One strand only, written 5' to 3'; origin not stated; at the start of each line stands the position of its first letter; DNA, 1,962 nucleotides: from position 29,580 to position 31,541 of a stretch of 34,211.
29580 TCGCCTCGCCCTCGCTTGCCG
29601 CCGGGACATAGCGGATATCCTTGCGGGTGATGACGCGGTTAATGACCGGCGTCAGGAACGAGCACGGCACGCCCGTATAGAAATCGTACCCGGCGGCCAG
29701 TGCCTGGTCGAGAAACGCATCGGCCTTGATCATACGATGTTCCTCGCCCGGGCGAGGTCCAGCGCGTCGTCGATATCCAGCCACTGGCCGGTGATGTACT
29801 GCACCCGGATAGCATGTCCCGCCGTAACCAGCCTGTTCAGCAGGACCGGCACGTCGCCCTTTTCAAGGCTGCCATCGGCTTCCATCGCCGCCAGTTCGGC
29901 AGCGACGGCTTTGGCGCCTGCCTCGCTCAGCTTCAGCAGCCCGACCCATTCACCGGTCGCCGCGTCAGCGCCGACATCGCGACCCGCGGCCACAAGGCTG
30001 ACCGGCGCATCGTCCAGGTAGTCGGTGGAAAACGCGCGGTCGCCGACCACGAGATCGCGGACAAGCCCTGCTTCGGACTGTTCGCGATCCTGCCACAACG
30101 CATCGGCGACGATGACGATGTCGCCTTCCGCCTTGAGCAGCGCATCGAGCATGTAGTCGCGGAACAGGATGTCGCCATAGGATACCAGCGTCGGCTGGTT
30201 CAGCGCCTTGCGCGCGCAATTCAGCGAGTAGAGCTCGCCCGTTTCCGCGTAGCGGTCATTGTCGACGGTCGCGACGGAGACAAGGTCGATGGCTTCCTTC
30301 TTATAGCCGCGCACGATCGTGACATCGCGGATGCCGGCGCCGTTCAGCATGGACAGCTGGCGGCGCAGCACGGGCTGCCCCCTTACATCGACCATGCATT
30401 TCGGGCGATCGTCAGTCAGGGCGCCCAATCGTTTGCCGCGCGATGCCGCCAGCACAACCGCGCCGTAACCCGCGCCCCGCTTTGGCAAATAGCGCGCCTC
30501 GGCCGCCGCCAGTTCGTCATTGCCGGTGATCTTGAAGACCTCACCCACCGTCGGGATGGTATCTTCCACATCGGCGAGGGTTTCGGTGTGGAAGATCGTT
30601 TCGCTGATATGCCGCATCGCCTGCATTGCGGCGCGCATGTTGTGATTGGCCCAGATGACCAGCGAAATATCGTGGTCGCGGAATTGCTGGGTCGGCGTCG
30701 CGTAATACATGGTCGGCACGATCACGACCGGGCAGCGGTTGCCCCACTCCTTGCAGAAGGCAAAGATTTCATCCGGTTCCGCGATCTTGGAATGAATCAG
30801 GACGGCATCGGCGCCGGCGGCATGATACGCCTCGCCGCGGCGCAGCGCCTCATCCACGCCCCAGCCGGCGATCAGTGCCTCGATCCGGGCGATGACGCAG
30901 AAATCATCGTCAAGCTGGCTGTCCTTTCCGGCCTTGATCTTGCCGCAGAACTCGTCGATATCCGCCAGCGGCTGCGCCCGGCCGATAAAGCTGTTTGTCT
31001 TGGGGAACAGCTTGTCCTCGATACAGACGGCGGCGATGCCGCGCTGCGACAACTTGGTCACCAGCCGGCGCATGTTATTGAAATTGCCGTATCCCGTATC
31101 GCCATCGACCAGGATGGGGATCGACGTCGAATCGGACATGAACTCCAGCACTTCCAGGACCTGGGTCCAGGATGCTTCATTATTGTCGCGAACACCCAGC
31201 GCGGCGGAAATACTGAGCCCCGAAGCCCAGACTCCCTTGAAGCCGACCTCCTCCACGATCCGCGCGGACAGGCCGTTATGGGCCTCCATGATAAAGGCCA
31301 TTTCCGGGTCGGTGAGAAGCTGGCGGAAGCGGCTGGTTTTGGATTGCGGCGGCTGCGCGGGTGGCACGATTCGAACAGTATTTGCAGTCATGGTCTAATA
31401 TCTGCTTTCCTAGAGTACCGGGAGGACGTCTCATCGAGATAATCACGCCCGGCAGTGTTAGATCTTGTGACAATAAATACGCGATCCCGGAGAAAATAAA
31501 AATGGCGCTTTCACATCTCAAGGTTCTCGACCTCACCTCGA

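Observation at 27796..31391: Minimal pepM(-nucleotidyltransferase) / ppd / alpha-beta-fold operon: phosphonate biosynthesis with no recognisable amination, reduction or acceptor-transfer genes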

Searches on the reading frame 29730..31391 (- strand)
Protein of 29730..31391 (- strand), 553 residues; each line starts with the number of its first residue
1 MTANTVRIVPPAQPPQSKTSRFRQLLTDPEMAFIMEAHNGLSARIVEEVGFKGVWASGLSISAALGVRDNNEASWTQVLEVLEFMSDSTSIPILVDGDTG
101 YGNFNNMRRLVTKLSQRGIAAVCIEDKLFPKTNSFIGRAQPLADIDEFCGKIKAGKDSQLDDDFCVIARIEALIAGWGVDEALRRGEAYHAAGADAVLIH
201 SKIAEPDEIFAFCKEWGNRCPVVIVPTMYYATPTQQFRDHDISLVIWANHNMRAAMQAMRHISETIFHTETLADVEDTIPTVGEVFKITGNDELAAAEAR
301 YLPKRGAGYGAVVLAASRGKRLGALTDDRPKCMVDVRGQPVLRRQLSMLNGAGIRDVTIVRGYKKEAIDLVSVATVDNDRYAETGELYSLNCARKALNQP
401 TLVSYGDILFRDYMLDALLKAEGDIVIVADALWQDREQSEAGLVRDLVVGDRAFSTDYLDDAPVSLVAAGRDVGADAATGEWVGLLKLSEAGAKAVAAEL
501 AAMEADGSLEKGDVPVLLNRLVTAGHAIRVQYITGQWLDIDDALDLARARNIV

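Call 4: search_protein_families(library=pfam, proteins=[window:29730-31391:-])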
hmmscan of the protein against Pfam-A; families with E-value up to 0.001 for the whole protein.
window:29730-31391:- (553 aa): 3 families
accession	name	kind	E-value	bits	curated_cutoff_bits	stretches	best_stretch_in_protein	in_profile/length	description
PF13714.12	PEP_mutase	-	7.3e-63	212.8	31.5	1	22-266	1-239/240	Phosphoenolpyruvate phosphomutase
PF12804.13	NTP_transf_3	-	8.4e-14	52.5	27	1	311-429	1-122/160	MobA-like NTP transferase domain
PF00483.29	NTP_transferase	-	4.8e-05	23.5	21.2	1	311-366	2-58/245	Nucleotidyl transferase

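Call 5: search_protein_families(library=ncbifam, proteins=[window:29730-31391:-], max_evalue=0.001)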
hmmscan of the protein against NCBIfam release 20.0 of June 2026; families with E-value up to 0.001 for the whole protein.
window:29730-31391:- (553 aa): 20 families
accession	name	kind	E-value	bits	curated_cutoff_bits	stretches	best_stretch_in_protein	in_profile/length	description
TIGR02320.1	PEP_mutase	equivalog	2e-115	384.7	319.55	1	22-292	1-283/284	phosphoenolpyruvate mutase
TIGR02321.1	Pphn_pyruv_hyd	equivalog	5.6e-72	242.3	374.4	1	21-302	6-289/290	phosphonopyruvate hydrolase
TIGR02317.1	prpB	equivalog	5.8e-41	140.5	354.4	1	19-293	2-274/285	methylisocitrate lyase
NF008455.0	PRK11320.1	equivalog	8.3e-34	117.1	353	1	16-288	5-276/295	methylisocitrate lyase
TIGR02319.1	CPEP_Pphonmut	equivalog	6.1e-26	91.3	420.05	1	18-201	4-186/294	carboxyvinyl-carboxyphosphonate phosphorylmutase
TIGR03992.1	Arch_glmU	subfamily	4.6e-16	58.7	292.1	1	311-429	3-128/393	bifunctional sugar-1-phosphate nucleotidylyltransferase/acetyltransferase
NF041313.1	UDPGP_AglF_Halo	equivalog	3.7e-15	56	400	1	311-368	3-60/234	UTP--glucose-1-phosphate uridylyltransferase AglF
NF041135.1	IPPtranDIPPsyn_Thcocales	equivalog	2.1e-11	43.5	580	1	311-436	3-129/419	bifunctional L-myo-inositol-1-phosphate cytidylyltransferase/CDP-L-myo-inositol myo-inositolphosphotransferase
NF045761.1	NAMPUrTaseMurU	equivalog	6.1e-10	39.3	250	1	311-368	3-60/226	N-acetylmuramate alpha-1-phosphate uridylyltransferase MurU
NF041173.1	Sug_nt_acttase_Thmprot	equivalog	1.4e-09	37.4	600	1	311-428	3-126/405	bifunctional sugar-1-phosphate nucleotidylyltransferase/acetyltransferase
TIGR01208.1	rmlA_long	equivalog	8.9e-09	34.7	320.25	1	311-551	2-232/353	glucose-1-phosphate thymidylyltransferase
TIGR02623.1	G1P_cyt_trans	equivalog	4.6e-07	29.6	300.25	1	311-368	3-60/255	glucose-1-phosphate cytidylyltransferase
NF052502.1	man1P_GTase_Rv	exception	4.7e-07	29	440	1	311-367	3-59/352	mannose-1-phosphate guanylyltransferase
NF045665.1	NTPtran_DVU1551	equivalog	4.6e-06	25.9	315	1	310-399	2-89/359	DVU_1551 family NTP transferase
NF045697.1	MurNAcPUrMurU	equivalog_domain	4.6e-05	22.9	370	1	312-357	1-46/229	N-acetylmuramate alpha-1-phosphate uridylyltransferase MurU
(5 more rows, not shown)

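Call 11: find_encoding_contigs(protein=window:29730-31391:-, flank=10000, max_places=6)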
Protein window:29730-31391:- (553 aa): 1 contig read that carries it; 1 place shown.
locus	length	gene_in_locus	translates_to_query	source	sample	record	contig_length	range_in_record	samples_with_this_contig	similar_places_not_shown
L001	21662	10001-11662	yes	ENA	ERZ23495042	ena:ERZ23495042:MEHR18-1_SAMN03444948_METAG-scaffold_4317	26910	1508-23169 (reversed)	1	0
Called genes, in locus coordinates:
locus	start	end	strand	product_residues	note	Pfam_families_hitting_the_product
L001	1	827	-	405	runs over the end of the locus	PF00180:Iso_dh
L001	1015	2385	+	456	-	-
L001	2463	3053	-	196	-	PF18306:LDcluster4, PF03641:Lysine_decarbox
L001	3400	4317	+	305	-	PF00034:Cytochrom_C (weak)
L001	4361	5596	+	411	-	PF17936:Big_6 (faint), PF19077:Big_13 (faint), PF01476:LysM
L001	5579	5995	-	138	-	-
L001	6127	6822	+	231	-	PF02666:PS_Dcarbxylase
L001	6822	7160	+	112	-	PF01066:CDP-OH_P_transf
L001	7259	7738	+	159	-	PF08009:CDP-OH_P_tran_2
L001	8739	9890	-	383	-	PF02515:CoA_transf_3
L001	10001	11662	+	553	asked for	PF13714:PEP_mutase, PF12804:NTP_transf_3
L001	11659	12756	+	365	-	PF02776:TPP_enzyme_N, PF02775:TPP_enzyme_C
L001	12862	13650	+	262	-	PF00561:Abhydrolase_1, PF12146:Hydrolase_4 (weak), PF12697:Abhydrolase_6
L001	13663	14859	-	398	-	PF02515:CoA_transf_3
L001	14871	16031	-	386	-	PF02771:Acyl-CoA_dh_N, PF02770:Acyl-CoA_dh_M, PF00441:Acyl-CoA_dh_1, PF08028:Acyl-CoA_dh_2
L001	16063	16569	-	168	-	PF19315:MC_hydratase, PF01575:MaoC_dehydratas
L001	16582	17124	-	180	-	PF13577:SnoaL_4 (weak), PF00866:Ring_hydroxyl_B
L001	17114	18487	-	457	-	PF00355:Rieske, PF00848:Ring_hydroxyl_A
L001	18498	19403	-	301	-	PF03446:NAD_binding_2, PF03807:F420_oxidored, PF14833:NAD_binding_11, PF21761:RedAm-like_C (weak)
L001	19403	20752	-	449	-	PF00206:Lyase_1, PF10397:ADSL_C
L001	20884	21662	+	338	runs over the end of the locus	PF03480:DctP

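Call 27: find_homologous_proteins(query=window:29730-31391:-, max_evalue=1e-30)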
Query window:29730-31391:- (553 aa): 8000 proteins with E <= 1e-30 among 8000 candidates; the best 120 are listed.
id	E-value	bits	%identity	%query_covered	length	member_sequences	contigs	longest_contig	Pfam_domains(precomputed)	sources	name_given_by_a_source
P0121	0.0e+0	1178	95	100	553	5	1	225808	PF13714.13,PF12804.14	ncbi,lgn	ncbi:MAG: phosphoenolpyruvate mutase [Alphaproteobacteria bacterium]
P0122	0.0e+0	1121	89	100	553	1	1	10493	PF13714.13,PF12804.14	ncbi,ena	-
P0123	0.0e+0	1096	87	100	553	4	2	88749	PF13714.13,PF12804.14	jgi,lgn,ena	-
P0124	1.7e-289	979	79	100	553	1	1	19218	PF13714.13,PF12804.14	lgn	-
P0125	4.6e-288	974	78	100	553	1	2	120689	PF13714.13,PF12804.14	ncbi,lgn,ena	-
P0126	3.0e-284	962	77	100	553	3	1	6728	PF13714.13,PF12804.14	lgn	-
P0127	9.0e-283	957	76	100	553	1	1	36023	PF13714.13,PF12804.14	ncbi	-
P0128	1.9e-281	953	76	100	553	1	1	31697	PF13714.13,PF12804.14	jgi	jgi:phosphoenolpyruvate phosphomutase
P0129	2.8e-280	949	76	100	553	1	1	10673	PF13714.13,PF12804.14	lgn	-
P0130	6.1e-279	944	77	97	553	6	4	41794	PF13714.13,PF12804.14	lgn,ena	-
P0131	1.0e-278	944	76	100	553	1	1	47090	PF13714.13,PF12804.14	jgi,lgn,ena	-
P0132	4.5e-278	941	77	97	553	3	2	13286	PF13714.13,PF12804.14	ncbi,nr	ncbi:MAG: phosphoenolpyruvate mutase [Rhodospirillaceae bacterium]|nr:phosphoenolpyruvate mutase [Rh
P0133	3.5e-276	935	79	94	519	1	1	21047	PF13714.13,PF12804.14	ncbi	-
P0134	1.1e-274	930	76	97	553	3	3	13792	PF13714.13,PF12804.14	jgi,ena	jgi:phosphoenolpyruvate phosphomutase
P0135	4.3e-274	928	80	94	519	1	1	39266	PF13714.13,PF12804.14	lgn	-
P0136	3.0e-271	919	75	100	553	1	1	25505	PF13714.13,PF12804.14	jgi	jgi:phosphoenolpyruvate phosphomutase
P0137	3.9e-271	919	74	100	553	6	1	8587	PF13714.13,PF12804.14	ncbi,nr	ncbi:MAG: phosphoenolpyruvate mutase [Alphaproteobacteria bacterium]|nr:phosphoenolpyruvate mutase [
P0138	3.1e-269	912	74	97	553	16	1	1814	PF13714.13,PF12804.14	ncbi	-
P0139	2.2e-267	906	73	100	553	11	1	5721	PF13714.13,PF12804.14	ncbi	-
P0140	2.7e-266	903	75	97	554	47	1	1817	PF13714.13,PF12804.14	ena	-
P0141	2.1e-264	896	74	97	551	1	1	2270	PF13714.13,PF12804.14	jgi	-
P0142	2.0e-260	883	70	100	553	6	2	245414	PF13714.13,PF12804.14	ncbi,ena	-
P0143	1.4e-257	874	72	97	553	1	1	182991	PF13714.13,PF12804.14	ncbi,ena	-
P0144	2.1e-257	873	71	99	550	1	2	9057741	PF13714.13,PF12804.14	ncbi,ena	-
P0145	3.4e-257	873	71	99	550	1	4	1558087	PF13714.13,PF12804.14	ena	-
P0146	6.1e-257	872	70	99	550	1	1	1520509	PF13714.13,PF12804.14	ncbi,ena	-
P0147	8.5e-256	868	72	97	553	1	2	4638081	PF13714.13,PF12804.14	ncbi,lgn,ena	-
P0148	1.2e-243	828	68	70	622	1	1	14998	PF00483.30,PF13714.13,PF12804.14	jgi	-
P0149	2.9e-243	827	68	100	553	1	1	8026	PF13714.13,PF12804.14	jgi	jgi:phosphoenolpyruvate phosphomutase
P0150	2.7e-241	820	68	98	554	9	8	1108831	PF13714.13,PF12804.14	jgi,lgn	jgi:phosphoenolpyruvate phosphomutase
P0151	1.1e-239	815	68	97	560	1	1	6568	PF13714.13,PF12804.14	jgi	jgi:phosphoenolpyruvate phosphomutase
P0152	1.7e-238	811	66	99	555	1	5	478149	PF13714.13,PF12804.14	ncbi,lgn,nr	ncbi:MAG: phosphoenolpyruvate mutase [Alphaproteobacteria bacterium]|nr:phosphoenolpyruvate mutase [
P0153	2.0e-236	804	67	98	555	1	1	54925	PF13714.13,PF12804.14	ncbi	-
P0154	1.6e-235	801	67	97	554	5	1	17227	PF13714.13,PF12804.14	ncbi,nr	ncbi:MAG: phosphoenolpyruvate mutase [Rhodospirillales bacterium]|nr:phosphoenolpyruvate mutase [Rho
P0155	2.1e-235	801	67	95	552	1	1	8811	PF13714.13,PF12804.14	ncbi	ncbi:MAG: phosphoenolpyruvate mutase [Rhodospirillales bacterium]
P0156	7.5e-234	796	67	97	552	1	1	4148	PF13714.13,PF12804.14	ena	-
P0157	8.1e-234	795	66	99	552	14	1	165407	PF13714.13,PF12804.14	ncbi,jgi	jgi:phosphoenolpyruvate phosphomutase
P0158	3.7e-233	793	65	97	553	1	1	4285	PF13714.13,PF12804.14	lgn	-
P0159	6.2e-233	792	66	97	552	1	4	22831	PF13714.13,PF12804.14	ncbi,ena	-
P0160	1.4e-232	791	66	97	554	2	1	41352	PF13714.13,PF12804.14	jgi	-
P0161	1.1e-230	785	64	100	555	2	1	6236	PF13714.13,PF12804.14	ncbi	ncbi:MAG: phosphoenolpyruvate mutase [Alphaproteobacteria bacterium]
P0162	1.2e-230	785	64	99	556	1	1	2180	PF13714.13,PF12804.14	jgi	jgi:phosphoenolpyruvate phosphomutase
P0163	5.1e-230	783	67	97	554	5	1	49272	PF13714.13,PF12804.14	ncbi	-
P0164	8.6e-230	782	66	96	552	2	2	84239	PF13714.13,PF12804.14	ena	-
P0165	2.6e-229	781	64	99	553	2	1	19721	PF13714.13,PF12804.14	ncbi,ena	-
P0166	5.1e-229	780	62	100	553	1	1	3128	PF13714.13,PF12804.14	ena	-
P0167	8.9e-229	779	65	97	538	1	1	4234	PF13714.13,PF12804.14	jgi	jgi:phosphoenolpyruvate phosphomutase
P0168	2.5e-228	777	64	99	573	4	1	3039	PF13714.13,PF12804.14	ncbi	-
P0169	4.6e-228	776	65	98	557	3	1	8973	PF13714.13,PF12804.14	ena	-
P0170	5.4e-228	776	64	100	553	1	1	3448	PF13714.13,PF12804.14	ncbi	-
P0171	6.9e-228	776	63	100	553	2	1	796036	PF00483.30,PF13714.13,PF12804.14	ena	-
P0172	7.5e-228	776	63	99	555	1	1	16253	PF13714.13,PF12804.14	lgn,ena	-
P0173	7.5e-228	776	63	98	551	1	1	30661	PF00483.30,PF13714.13,PF12804.14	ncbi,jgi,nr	ncbi:phosphoenolpyruvate mutase [Rhodospirillaceae bacterium AH-315-P19]|nr:phosphoenolpyruvate muta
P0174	9.6e-228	775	63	98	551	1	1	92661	PF00483.30,PF13714.13,PF12804.14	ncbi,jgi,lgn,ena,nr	ncbi:MAG: phosphoenolpyruvate mutase [Rhodospirillaceae bacterium]|nr:MAG: phosphoenolpyruvate mutas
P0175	1.3e-227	775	65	97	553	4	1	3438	PF13714.13,PF12804.14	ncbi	-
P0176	1.9e-227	774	65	99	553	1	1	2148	PF13714.13,PF12804.14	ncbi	-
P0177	2.3e-227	774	65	99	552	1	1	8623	PF13714.13,PF12804.14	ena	-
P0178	3.8e-227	773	66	95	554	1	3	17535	PF13714.13,PF12804.14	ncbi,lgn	-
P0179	1.0e-226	772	63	100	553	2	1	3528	PF13714.13,PF12804.14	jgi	-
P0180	1.0e-226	772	63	98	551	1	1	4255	PF00483.30,PF13714.13,PF12804.14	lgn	-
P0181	2.2e-226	771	63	97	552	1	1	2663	PF13714.13,PF12804.14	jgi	-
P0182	2.7e-226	771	64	99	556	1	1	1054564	PF13714.13,PF12804.14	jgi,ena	-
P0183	2.9e-226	770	64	97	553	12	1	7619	PF13714.13,PF12804.14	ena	-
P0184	3.2e-226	770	63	98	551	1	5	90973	PF00483.30,PF13714.13,PF12804.14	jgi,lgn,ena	-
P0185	3.5e-226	770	65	98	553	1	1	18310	PF13714.13,PF12804.14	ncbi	-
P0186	4.2e-226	770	65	99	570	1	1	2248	PF13714.13,PF12804.14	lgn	-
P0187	4.5e-226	770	63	98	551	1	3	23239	PF00483.30,PF13714.13,PF12804.14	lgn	-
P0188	7.3e-226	769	-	-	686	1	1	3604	PF13714.13,PF12804.14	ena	-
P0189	7.9e-226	769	63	98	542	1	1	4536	PF13714.13,PF12804.14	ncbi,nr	ncbi:MAG: phosphoenolpyruvate mutase, partial [Rhodospirillales bacterium]|nr:phosphoenolpyruvate mu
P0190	7.9e-226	769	64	99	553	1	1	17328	PF13714.13,PF12804.14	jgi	jgi:phosphoenolpyruvate phosphomutase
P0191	8.8e-226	769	63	98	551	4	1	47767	PF00483.30,PF13714.13,PF12804.14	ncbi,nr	ncbi:MAG: phosphoenolpyruvate mutase [Alphaproteobacteria bacterium]|nr:phosphoenolpyruvate mutase [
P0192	1.0e-225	769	62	100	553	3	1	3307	PF13714.13,PF12804.14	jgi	jgi:phosphoenolpyruvate phosphomutase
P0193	1.0e-225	769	62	99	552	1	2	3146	PF13714.13,PF12804.14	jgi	jgi:phosphoenolpyruvate phosphomutase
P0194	1.7e-225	768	62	100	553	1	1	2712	PF13714.13,PF12804.14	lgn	-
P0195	1.9e-225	768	63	98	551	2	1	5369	PF00483.30,PF13714.13,PF12804.14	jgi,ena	-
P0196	2.1e-225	768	64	98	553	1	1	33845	PF13714.13,PF12804.14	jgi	-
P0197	2.1e-225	768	61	100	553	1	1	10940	PF13714.13,PF12804.14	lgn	-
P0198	2.2e-225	768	63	99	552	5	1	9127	PF13714.13,PF12804.14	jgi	jgi:phosphoenolpyruvate phosphomutase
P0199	2.3e-225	768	63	100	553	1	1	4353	PF13714.13,PF12804.14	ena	-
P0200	2.3e-225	768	64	97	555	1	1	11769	PF13714.13,PF12804.14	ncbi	-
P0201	2.5e-225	767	62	100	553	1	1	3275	PF13714.13,PF12804.14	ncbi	ncbi:MAG: phosphoenolpyruvate mutase [Alphaproteobacteria bacterium]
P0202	2.9e-225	767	65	98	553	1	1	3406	PF13714.13,PF12804.14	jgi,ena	-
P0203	4.7e-225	766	62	98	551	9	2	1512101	PF00483.30,PF13714.13,PF12804.14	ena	-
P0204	4.9e-225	766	62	99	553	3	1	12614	PF13714.13,PF12804.14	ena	-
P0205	5.7e-225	766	62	99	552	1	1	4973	PF13714.13,PF12804.14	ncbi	-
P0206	6.1e-225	766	63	98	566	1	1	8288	PF13714.13,PF12804.14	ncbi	-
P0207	6.2e-225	766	64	98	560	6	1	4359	PF13714.13,PF12804.14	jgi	jgi:phosphoenolpyruvate phosphomutase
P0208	6.9e-225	766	63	97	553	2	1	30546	PF13714.13,PF12804.14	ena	-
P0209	8.2e-225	766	62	100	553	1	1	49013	PF13714.13,PF12804.14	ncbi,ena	-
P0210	1.3e-224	765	63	96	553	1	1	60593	PF13714.13,PF12804.14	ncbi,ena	-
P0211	1.4e-224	765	62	100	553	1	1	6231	PF13714.13,PF12804.14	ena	-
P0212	1.5e-224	765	64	99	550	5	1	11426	PF13714.13,PF12804.14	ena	-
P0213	1.5e-224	765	61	100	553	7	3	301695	PF13714.13,PF12804.14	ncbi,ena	-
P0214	1.6e-224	765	64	97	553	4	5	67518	PF13714.13,PF12804.14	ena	-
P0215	2.9e-224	764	62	99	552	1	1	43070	PF13714.13,PF12804.14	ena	-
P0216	3.7e-224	764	62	100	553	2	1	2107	PF13714.13,PF12804.14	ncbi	-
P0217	4.1e-224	763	63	97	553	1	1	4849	PF13714.13,PF12804.14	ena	-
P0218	4.9e-224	763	63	97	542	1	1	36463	PF13714.13,PF12804.14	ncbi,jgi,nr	ncbi:MAG: phosphoenolpyruvate mutase [Alphaproteobacteria bacterium]|jgi:phosphoenolpyruvate phospho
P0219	5.6e-224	763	63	100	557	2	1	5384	PF13714.13,PF12804.14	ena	-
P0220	6.5e-224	763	62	99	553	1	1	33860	PF13714.13,PF12804.14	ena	-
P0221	7.0e-224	763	61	97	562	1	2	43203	PF13714.13,PF12804.14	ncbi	ncbi:MAG: phosphoenolpyruvate mutase [Alphaproteobacteria bacterium]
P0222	7.7e-224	762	63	97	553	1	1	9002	PF13714.13,PF12804.14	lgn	-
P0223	1.1e-223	762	63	99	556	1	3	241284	PF00483.30,PF13714.13,PF12804.14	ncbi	ncbi:MAG: phosphoenolpyruvate mutase [Alphaproteobacteria bacterium]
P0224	1.6e-223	761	63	99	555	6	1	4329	PF13714.13,PF12804.14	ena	-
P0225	1.7e-223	761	62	97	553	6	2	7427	PF13714.13,PF12804.14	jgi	jgi:phosphoenolpyruvate phosphomutase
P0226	2.1e-223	761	62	99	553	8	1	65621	PF13714.13,PF12804.14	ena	-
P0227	2.3e-223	761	61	99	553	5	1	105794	PF13714.13,PF12804.14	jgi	jgi:phosphoenolpyruvate phosphomutase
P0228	2.9e-223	761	63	97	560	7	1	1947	PF13714.13,PF12804.14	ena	-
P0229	3.0e-223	761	64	96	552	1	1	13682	PF13714.13,PF12804.14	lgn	-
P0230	3.1e-223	760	64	97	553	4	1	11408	PF13714.13,PF12804.14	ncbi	-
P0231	3.1e-223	760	62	98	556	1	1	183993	PF13714.13,PF12804.14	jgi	jgi:phosphoenolpyruvate phosphomutase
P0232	3.7e-223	760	62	95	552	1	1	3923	PF13714.13,PF12804.14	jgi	jgi:phosphoenolpyruvate phosphomutase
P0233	7.6e-223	759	65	98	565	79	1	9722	PF13714.13,PF12804.14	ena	-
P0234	7.6e-223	759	62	100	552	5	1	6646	PF13714.13,PF12804.14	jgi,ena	-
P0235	8.7e-223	759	63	97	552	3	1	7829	PF13714.13,PF12804.14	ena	-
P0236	9.0e-223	759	62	99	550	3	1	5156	PF13714.13,PF12804.14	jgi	-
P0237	1.6e-222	758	64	96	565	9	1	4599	PF13714.13,PF12804.14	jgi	-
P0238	2.2e-222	758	61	100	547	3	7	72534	PF13714.13,PF12804.14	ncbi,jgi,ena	-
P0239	2.4e-222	758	62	98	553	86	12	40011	PF13714.13,PF12804.14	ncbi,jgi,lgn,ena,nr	ncbi:MAG TPA: phosphoenolpyruvate mutase [Rhodospirillales bacterium]|jgi:phosphoenolpyruvate phosph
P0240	2.4e-222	758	62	99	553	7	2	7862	PF13714.13,PF12804.14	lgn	-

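Call 28: find_encoding_contigs(protein=P0123, flank=8000, max_places=2)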
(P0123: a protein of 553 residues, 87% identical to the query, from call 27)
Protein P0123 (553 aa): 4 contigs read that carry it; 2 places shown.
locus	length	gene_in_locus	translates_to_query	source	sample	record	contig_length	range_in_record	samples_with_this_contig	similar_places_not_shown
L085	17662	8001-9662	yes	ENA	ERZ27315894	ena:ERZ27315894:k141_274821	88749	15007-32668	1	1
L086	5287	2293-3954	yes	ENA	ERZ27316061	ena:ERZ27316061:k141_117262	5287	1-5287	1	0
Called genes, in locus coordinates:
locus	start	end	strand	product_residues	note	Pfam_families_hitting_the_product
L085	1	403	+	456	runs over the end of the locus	-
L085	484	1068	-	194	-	PF18306:LDcluster4, PF03641:Lysine_decarbox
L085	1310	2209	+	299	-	PF00034:Cytochrom_C, PF13442:Cytochrome_CBB3 (faint)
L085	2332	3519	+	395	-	PF17936:Big_6 (faint), PF01476:LysM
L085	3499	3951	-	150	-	-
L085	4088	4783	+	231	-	PF02666:PS_Dcarbxylase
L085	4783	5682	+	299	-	PF01066:CDP-OH_P_transf, PF08009:CDP-OH_P_tran_2 (weak)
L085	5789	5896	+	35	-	-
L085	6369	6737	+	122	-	PF00072:Response_reg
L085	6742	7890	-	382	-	PF02515:CoA_transf_3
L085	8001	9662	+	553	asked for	PF13714:PEP_mutase, PF12804:NTP_transf_3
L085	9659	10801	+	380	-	PF02776:TPP_enzyme_N, PF02775:TPP_enzyme_C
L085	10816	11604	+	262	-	PF00561:Abhydrolase_1, PF12697:Abhydrolase_6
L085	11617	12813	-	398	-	PF02515:CoA_transf_3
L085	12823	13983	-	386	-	PF02771:Acyl-CoA_dh_N, PF02770:Acyl-CoA_dh_M, PF00441:Acyl-CoA_dh_1, PF08028:Acyl-CoA_dh_2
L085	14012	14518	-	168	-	PF19315:MC_hydratase, PF01575:MaoC_dehydratas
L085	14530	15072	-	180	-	PF13577:SnoaL_4 (weak), PF00866:Ring_hydroxyl_B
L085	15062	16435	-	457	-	PF00355:Rieske, PF00848:Ring_hydroxyl_A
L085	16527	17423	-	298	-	PF03446:NAD_binding_2, PF03807:F420_oxidored, PF14833:NAD_binding_11, PF21761:RedAm-like_C (weak)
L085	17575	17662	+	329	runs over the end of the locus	PF03480:DctP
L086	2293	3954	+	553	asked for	PF13714:PEP_mutase, PF12804:NTP_transf_3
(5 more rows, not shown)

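Call 29: find_encoding_contigs(protein=P0125, flank=8000, max_places=2)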
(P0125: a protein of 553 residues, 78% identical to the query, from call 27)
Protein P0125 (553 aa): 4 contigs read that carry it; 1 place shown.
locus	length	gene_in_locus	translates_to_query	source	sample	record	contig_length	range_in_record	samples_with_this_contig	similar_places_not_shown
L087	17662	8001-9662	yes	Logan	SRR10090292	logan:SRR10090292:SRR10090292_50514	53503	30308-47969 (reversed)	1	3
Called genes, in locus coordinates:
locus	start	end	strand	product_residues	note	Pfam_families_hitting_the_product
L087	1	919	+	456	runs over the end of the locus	-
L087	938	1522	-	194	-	PF18306:LDcluster4, PF03641:Lysine_decarbox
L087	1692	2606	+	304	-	PF00034:Cytochrom_C, PF13442:Cytochrome_CBB3 (faint)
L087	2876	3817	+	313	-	PF17936:Big_6, PF19077:Big_13 (faint), PF01476:LysM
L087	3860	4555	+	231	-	PF02666:PS_Dcarbxylase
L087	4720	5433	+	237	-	PF01066:CDP-OH_P_transf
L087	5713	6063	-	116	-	PF08734:GYD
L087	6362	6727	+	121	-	PF00072:Response_reg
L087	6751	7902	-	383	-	PF02515:CoA_transf_3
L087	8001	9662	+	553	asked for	PF13714:PEP_mutase, PF12804:NTP_transf_3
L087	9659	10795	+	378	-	PF02776:TPP_enzyme_N, PF02775:TPP_enzyme_C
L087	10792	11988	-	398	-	PF02515:CoA_transf_3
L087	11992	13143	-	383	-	PF02771:Acyl-CoA_dh_N, PF02770:Acyl-CoA_dh_M, PF00441:Acyl-CoA_dh_1, PF08028:Acyl-CoA_dh_2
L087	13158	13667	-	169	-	PF19315:MC_hydratase, PF01575:MaoC_dehydratas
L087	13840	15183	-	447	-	PF13738:Pyr_redox_3 (faint), PF01266:DAO, PF03486:HI0933_like (faint), PF07992:Pyr_redox_2 (faint)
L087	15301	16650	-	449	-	PF00206:Lyase_1, PF10397:ADSL_C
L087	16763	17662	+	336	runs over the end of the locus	PF03480:DctP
